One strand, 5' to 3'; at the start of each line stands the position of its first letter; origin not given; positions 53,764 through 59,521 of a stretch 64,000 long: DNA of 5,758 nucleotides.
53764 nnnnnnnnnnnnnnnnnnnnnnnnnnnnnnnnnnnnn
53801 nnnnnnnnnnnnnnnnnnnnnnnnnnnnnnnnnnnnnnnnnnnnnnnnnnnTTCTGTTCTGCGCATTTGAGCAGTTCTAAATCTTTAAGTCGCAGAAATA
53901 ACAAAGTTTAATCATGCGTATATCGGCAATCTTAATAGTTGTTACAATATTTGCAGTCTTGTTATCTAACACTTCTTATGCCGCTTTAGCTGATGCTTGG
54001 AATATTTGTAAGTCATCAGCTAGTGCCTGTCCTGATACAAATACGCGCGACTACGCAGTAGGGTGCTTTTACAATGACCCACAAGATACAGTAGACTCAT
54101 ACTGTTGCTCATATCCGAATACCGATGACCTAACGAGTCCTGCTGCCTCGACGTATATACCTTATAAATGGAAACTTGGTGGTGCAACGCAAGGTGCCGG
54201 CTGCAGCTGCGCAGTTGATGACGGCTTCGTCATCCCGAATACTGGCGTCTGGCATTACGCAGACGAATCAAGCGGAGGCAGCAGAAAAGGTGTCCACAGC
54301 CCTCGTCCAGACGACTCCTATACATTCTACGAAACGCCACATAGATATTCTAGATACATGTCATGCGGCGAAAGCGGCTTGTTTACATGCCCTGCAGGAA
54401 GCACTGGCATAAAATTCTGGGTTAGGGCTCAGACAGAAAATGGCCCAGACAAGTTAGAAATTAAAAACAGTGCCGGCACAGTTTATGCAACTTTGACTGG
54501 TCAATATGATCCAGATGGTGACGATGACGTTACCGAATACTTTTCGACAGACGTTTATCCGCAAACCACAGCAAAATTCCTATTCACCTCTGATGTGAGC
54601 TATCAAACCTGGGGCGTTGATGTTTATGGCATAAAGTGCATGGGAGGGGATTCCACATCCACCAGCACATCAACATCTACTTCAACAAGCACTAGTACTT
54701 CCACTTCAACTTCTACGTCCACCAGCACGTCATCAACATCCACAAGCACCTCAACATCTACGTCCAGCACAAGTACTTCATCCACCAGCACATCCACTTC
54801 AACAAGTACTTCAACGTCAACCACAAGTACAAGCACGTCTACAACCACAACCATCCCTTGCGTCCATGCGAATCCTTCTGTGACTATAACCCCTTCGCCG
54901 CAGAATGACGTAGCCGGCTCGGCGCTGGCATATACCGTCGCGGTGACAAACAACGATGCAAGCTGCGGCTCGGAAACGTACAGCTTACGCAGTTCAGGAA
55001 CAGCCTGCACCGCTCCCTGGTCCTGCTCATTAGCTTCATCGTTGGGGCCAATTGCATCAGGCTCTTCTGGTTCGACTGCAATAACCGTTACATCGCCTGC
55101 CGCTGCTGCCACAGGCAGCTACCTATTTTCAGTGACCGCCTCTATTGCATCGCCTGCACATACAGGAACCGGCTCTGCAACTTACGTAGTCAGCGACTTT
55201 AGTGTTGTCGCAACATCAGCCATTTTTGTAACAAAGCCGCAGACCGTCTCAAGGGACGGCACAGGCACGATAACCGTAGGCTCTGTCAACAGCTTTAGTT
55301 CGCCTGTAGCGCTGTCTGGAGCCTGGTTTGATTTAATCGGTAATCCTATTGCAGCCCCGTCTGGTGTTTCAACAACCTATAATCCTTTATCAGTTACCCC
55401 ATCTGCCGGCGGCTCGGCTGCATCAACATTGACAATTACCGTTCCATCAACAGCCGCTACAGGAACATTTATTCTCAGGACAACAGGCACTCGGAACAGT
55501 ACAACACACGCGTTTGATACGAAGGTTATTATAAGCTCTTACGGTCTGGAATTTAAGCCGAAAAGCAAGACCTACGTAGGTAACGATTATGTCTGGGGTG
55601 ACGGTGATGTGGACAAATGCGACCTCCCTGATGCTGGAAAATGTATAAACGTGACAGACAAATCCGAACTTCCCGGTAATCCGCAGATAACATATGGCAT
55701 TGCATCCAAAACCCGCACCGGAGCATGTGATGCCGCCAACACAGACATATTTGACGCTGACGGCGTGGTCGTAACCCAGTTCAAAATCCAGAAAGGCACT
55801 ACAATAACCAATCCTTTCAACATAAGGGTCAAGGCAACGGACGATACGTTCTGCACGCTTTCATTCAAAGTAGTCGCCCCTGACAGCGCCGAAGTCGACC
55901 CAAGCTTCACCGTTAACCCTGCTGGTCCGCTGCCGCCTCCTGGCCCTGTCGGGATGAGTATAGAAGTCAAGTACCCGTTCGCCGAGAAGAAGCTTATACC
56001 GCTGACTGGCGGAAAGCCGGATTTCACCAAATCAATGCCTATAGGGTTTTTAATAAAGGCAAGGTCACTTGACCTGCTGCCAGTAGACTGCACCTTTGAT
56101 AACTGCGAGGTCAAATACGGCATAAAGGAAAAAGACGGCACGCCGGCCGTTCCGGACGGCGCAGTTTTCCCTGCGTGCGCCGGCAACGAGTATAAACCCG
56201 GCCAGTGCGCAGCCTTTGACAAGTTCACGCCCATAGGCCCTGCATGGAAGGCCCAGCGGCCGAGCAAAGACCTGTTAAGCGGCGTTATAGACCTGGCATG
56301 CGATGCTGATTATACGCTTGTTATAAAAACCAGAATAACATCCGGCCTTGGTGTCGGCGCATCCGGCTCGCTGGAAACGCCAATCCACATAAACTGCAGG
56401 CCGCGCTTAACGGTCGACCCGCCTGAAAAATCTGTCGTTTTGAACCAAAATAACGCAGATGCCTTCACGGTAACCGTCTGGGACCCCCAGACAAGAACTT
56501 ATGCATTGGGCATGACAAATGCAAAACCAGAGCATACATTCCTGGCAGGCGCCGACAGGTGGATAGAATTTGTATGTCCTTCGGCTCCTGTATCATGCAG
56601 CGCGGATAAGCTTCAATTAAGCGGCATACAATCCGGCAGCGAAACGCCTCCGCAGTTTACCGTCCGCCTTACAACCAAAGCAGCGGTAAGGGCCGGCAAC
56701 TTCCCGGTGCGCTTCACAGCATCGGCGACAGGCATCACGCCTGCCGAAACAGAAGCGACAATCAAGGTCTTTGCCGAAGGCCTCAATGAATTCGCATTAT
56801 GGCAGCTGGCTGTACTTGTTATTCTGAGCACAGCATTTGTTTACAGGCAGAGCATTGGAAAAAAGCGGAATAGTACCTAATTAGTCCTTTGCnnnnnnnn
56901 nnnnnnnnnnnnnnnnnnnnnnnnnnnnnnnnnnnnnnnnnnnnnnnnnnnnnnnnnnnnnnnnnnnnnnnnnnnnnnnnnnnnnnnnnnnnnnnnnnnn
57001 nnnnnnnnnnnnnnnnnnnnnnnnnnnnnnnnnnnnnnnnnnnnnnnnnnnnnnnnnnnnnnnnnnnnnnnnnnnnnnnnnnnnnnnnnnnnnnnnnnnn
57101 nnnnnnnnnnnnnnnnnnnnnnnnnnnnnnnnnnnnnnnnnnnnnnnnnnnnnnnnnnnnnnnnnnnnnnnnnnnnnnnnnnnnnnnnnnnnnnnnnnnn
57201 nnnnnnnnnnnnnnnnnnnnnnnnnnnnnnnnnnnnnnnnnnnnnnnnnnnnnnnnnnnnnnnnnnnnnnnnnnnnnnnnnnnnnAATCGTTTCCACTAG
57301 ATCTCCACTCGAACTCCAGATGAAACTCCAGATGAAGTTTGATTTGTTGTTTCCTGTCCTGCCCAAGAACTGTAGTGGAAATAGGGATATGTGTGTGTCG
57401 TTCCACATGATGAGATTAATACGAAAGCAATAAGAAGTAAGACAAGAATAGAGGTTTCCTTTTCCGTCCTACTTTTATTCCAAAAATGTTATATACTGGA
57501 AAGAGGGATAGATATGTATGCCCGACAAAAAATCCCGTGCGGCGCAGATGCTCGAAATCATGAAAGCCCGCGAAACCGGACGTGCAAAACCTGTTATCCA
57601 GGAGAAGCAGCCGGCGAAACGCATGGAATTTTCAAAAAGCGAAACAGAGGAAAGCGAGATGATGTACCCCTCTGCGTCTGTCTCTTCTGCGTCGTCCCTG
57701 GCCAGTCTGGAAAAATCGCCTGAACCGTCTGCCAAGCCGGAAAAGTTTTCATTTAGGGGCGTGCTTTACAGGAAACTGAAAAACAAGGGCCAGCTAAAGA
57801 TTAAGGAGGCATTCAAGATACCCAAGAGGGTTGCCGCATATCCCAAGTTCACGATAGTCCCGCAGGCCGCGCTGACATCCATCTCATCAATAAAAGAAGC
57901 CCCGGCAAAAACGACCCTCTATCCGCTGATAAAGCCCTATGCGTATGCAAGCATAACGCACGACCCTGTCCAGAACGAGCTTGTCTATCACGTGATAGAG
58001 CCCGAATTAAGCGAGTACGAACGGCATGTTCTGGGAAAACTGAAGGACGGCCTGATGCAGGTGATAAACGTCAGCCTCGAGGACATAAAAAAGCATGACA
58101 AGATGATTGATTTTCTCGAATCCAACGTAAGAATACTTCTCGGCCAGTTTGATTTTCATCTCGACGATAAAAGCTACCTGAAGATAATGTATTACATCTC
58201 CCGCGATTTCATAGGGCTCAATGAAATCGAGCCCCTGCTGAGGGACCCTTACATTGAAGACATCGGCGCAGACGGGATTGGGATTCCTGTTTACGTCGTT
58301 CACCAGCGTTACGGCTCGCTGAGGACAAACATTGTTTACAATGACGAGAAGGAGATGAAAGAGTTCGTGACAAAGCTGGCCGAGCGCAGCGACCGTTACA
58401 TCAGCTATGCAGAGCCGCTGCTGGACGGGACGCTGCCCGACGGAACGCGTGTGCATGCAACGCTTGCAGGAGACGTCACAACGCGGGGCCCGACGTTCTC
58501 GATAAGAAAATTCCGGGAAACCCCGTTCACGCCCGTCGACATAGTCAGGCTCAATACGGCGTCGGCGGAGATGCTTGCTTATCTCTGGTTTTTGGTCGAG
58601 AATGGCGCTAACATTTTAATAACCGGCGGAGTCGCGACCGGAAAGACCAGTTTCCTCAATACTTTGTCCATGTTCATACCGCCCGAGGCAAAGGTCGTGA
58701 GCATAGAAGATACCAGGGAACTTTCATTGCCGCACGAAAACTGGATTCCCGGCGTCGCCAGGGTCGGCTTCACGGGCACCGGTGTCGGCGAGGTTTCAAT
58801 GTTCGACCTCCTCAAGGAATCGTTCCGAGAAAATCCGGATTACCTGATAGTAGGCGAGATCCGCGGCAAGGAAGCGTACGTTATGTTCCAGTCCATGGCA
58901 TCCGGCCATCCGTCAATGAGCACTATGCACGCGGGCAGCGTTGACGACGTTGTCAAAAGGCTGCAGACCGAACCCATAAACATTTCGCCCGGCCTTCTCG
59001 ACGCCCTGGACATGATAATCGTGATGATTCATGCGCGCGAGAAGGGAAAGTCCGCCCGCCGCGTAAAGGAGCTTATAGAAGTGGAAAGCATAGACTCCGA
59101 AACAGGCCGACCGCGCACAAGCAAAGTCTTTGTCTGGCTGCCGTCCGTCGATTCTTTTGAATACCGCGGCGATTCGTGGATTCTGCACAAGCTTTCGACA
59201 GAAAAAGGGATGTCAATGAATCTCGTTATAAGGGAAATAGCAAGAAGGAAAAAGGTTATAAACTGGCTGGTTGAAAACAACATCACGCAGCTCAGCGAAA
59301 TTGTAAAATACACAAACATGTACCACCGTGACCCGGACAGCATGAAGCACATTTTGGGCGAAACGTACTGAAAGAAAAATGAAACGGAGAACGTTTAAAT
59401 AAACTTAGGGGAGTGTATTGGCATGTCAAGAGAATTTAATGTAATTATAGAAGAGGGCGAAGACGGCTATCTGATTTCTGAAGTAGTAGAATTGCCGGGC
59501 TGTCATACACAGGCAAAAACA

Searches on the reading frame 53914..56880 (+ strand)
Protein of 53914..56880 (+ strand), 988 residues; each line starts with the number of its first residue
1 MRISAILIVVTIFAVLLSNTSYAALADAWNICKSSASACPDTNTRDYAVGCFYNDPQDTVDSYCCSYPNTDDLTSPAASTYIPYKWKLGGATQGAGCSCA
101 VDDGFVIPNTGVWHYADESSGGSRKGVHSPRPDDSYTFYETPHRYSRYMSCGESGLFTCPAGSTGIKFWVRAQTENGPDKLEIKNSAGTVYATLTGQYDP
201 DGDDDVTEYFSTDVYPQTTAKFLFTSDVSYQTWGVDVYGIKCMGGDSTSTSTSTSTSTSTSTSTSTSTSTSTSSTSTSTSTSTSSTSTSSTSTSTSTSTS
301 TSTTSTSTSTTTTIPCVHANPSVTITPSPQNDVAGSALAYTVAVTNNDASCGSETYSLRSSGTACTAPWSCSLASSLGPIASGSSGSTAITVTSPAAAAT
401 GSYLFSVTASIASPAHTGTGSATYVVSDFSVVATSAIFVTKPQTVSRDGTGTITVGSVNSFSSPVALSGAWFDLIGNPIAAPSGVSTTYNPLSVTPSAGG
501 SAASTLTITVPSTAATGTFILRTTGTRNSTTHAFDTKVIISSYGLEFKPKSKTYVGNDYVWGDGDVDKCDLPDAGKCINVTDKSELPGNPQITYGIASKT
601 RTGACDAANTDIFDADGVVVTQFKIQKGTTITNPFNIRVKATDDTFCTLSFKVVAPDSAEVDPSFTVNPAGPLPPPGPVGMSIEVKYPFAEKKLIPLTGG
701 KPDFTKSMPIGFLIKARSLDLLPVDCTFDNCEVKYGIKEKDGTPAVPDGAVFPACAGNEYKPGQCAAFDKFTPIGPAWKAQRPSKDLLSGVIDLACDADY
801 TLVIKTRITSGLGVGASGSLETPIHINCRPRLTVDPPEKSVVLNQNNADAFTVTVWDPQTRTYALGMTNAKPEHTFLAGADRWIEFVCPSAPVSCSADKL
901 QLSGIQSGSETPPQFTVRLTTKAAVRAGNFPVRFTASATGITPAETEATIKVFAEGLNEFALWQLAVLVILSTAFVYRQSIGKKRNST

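Call 60: search_protein_families(library=pfam, proteins=[window:53914-56880:+], max_evalue=0.001)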
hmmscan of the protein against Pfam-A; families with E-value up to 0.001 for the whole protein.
window:53914-56880:+ (988 aa): 1 family
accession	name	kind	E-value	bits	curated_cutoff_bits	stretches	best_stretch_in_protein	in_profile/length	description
PF10633.15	NPCBM_assoc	-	0.00085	19.9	24.4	0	375-410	41-76/78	NPCBM-associated, NEW3 domain of alpha-galactosidase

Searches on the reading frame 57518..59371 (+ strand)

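Call 23: search_protein_families(library=pfam, proteins=[window:57518-59371:+])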
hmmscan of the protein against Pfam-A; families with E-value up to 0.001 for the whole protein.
window:57518-59371:+ (617 aa): 1 family
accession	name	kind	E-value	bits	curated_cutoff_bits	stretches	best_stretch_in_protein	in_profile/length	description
PF00437.27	T2SSE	-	1.1e-30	107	24.9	1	271-487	37-260/370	Type II/IV secretion system protein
